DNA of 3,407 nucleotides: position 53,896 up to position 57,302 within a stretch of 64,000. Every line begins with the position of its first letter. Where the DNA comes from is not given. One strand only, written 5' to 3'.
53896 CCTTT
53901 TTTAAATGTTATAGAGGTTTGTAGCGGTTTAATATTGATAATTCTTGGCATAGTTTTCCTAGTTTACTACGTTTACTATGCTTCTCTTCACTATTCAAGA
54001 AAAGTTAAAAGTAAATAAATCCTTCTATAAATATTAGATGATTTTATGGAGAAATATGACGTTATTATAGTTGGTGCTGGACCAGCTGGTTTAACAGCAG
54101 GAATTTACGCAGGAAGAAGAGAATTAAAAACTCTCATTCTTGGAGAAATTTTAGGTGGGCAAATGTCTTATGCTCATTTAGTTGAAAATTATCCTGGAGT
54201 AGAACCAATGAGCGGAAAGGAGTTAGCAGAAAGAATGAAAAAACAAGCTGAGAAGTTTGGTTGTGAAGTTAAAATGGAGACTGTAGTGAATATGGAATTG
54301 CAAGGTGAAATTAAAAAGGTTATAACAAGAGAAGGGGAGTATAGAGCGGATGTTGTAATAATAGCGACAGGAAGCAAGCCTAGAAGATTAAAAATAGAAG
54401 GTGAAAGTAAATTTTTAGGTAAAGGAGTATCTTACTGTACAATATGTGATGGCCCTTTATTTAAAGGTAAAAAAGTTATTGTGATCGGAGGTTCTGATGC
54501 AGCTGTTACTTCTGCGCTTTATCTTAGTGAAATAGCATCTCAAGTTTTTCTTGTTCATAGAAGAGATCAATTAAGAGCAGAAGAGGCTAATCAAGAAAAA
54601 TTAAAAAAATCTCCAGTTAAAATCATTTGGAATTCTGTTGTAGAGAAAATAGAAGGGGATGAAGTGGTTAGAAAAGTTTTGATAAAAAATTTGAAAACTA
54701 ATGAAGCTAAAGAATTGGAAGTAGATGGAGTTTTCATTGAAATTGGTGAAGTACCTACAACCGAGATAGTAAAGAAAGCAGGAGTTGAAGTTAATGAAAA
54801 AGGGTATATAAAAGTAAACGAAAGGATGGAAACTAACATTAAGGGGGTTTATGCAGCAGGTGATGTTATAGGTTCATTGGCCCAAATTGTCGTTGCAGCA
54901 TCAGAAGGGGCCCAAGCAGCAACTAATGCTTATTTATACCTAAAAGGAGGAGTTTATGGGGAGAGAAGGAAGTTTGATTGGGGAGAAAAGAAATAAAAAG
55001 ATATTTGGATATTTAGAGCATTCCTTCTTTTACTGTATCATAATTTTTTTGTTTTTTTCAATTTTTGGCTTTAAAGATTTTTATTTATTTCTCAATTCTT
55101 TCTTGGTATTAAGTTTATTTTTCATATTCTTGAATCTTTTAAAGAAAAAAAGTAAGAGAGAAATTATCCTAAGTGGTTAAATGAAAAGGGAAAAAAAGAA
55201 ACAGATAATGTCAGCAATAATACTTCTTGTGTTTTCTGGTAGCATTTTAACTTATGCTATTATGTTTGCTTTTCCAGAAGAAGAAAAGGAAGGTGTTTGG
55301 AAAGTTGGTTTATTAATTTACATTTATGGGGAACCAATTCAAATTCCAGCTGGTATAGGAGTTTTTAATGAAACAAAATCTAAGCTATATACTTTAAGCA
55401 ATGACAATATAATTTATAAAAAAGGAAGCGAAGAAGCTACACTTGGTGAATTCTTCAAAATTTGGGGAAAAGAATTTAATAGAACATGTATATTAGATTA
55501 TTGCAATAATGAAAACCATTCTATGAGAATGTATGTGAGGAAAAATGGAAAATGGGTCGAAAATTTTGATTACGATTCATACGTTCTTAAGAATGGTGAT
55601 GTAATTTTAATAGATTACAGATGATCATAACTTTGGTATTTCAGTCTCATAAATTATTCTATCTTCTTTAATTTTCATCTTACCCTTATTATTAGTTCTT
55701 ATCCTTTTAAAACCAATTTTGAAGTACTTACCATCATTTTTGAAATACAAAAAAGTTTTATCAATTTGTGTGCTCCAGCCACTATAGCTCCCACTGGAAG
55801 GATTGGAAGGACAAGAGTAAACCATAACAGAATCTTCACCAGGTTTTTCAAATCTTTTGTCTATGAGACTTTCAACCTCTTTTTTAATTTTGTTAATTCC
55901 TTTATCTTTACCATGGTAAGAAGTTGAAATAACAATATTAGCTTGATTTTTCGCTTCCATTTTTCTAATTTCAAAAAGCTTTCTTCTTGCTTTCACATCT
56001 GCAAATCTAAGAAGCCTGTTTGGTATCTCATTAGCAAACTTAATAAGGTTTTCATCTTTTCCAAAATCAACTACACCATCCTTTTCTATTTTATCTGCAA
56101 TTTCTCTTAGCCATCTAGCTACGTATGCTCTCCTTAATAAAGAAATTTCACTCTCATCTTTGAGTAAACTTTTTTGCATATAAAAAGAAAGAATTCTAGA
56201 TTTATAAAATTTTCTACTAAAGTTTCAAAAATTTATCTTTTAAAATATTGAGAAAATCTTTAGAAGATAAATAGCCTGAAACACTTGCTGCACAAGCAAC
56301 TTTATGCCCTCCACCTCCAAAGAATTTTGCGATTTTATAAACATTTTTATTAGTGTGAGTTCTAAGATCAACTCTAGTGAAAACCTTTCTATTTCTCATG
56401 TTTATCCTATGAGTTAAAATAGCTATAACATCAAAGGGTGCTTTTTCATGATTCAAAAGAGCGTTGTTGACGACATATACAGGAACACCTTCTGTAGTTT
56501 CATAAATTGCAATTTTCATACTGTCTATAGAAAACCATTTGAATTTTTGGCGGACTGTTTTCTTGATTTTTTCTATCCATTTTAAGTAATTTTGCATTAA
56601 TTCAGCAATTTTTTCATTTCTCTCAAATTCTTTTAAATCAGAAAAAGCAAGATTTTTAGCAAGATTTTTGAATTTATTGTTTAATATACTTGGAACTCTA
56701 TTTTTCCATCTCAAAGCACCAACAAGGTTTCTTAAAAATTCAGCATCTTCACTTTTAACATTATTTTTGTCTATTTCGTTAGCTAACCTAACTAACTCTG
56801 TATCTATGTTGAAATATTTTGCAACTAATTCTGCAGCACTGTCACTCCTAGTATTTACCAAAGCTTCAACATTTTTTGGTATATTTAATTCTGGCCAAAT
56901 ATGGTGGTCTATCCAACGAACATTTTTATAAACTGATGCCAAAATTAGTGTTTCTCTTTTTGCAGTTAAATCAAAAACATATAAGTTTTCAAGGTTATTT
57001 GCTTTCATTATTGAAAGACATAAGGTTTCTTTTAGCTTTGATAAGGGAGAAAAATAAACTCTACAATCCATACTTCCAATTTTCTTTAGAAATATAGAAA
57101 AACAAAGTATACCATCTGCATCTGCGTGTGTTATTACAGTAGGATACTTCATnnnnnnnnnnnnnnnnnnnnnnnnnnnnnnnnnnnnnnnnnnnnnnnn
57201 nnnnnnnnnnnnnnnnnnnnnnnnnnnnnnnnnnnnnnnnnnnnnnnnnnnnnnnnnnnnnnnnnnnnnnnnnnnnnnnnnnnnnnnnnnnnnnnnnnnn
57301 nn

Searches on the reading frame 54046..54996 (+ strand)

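Call 11: search_protein_families(library=pfam, proteins=[window:54046-54996:+])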
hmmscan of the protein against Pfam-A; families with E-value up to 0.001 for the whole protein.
window:54046-54996:+ (316 aa): 9 families
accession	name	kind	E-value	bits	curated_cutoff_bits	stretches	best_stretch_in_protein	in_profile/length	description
PF07992.20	Pyr_redox_2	-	2e-56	192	26.1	1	4-288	1-291/291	Pyridine nucleotide-disulphide oxidoreductase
PF13738.12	Pyr_redox_3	-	2.6e-29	102.9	30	1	52-272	75-305/305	Pyridine nucleotide-disulphide oxidoreductase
PF00070.33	Pyr_redox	-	4.9e-16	59.5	22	1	143-214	1-80/82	Pyridine nucleotide-disulphide oxidoreductase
PF00890.30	FAD_binding_2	-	1.3e-08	34.9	20.4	1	5-32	1-28/414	FAD binding domain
PF12831.13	FAD_oxidored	-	4.5e-08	33.2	27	1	5-45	1-43/416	FAD dependent oxidoreductase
PF03486.20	HI0933_like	-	3.4e-07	30.4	50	0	5-32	2-29/244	HI0933-like protein Rossmann domain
PF01134.28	GIDA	-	1.3e-06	28.2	22.1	0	5-32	1-28/391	Glucose inhibited division protein A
PF01946.23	Thi4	-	3.3e-06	26.9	26.2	1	4-34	18-49/235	Thi4 family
PF01266.30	DAO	-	7.2e-06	26.2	27.9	0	58-111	149-205/353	FAD dependent oxidoreductase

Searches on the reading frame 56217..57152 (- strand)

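Call 11: search_protein_families(library=pfam, proteins=[window:56217-57152:-])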
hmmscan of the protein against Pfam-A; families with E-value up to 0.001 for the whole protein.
window:56217-57152:- (311 aa): 1 family
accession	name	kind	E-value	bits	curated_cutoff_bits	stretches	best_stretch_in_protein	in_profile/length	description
PF02272.25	DHHA1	-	0.00016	22.5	25.9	1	230-307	23-99/102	DHHA1 domain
